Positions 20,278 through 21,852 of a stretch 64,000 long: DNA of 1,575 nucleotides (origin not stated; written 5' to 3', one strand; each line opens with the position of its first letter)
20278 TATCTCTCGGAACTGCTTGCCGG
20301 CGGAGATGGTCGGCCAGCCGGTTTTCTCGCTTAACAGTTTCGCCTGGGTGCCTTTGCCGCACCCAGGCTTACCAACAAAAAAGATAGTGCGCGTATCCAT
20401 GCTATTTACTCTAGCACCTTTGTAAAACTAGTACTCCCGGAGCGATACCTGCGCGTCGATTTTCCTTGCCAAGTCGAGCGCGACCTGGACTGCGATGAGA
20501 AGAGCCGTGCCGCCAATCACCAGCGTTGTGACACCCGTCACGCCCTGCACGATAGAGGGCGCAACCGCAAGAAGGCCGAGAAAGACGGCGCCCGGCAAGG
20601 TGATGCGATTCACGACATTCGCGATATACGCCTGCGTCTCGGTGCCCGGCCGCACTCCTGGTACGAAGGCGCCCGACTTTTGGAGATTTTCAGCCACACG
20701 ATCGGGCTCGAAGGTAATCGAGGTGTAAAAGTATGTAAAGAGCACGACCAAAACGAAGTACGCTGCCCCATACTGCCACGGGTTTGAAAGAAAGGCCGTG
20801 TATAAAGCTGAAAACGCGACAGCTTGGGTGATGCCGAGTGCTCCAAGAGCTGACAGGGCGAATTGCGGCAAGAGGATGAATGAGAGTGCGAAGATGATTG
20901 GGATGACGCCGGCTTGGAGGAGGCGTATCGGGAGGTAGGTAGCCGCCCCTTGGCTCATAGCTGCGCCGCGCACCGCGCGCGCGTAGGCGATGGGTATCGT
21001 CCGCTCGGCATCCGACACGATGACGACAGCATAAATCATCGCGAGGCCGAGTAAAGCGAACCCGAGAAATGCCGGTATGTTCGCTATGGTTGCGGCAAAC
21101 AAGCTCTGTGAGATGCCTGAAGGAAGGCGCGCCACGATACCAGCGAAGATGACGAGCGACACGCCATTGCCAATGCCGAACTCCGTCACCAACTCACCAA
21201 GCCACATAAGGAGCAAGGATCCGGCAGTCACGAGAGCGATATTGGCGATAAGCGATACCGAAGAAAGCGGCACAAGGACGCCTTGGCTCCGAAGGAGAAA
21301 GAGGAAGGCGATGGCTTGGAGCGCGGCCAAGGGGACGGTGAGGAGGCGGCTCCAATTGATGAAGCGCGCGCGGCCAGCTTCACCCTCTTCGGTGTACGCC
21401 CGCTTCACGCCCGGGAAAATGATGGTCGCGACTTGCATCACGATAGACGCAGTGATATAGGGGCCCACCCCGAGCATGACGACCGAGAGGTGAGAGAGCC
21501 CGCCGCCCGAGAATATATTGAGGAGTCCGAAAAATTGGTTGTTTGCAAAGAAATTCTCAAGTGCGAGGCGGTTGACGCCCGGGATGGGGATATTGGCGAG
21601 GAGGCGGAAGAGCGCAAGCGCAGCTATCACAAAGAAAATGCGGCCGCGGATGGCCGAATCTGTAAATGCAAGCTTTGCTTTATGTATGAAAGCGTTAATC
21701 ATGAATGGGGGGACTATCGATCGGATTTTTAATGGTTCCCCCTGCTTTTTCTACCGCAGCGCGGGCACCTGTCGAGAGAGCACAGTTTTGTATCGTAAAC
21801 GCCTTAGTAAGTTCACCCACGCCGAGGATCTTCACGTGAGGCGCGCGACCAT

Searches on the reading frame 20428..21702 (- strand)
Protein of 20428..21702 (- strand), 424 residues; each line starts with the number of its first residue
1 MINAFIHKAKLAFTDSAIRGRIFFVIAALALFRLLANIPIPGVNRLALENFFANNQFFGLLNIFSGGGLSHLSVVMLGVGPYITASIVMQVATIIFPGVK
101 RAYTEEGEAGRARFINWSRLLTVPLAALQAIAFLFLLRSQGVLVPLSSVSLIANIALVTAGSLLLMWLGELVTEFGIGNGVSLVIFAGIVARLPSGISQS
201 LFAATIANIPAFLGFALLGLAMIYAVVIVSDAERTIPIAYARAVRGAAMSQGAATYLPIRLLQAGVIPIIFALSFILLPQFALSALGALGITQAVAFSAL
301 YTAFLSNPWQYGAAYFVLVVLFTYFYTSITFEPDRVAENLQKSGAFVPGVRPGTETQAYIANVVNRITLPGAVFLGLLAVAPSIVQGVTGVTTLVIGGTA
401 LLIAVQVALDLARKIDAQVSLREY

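Call 16: find_homologous_proteins(query=window:20428-21702:-)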
Query window:20428-21702:- (424 aa): 8000 proteins with E <= 0.001 among 8000 candidates; the best 120 are listed.
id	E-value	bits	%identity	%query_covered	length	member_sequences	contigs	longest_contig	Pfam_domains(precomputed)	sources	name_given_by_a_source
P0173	2.1e-231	786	88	100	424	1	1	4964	PF00344.26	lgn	-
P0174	4.7e-229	778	88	100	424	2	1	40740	PF00344.26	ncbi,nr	ncbi:MAG: preprotein translocase subunit SecY [bacterium]|nr:preprotein translocase subunit SecY [ba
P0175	5.3e-222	755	86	100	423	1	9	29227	PF00344.26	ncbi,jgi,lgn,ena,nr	ncbi:preprotein translocase subunit SecY [Candidatus Kaiserbacteria bacterium RIFCSPLOWO2_02_FULL_56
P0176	8.7e-222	754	86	100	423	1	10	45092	PF00344.26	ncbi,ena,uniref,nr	ncbi:preprotein translocase subunit SecY [Candidatus Kaiserbacteria bacterium RIFCSPHIGHO2_12_FULL_5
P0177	5.4e-221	752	86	100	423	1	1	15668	PF00344.26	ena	-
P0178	1.2e-220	751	86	100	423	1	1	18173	PF00344.26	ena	-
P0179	1.2e-219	747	85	100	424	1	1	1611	PF00344.26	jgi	jgi:preprotein translocase subunit SecY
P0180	2.9e-209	713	80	100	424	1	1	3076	PF00344.26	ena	-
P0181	8.0e-209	712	82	100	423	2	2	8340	PF00344.26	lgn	-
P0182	1.6e-207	708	79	100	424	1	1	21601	PF00344.26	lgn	-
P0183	8.6e-207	705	80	100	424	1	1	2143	PF00344.26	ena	-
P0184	1.9e-206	704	79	100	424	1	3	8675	PF00344.26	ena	-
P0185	2.1e-206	704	79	100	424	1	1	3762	PF00344.26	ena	-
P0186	2.9e-206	703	79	100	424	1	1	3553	PF00344.26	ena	-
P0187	3.4e-206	703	79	100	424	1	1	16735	PF00344.26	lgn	-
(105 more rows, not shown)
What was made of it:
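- Checked: Kaiserbacteria (call 16).
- Host: SecY is 86% identical to named Kaiserbacteria (call 16).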
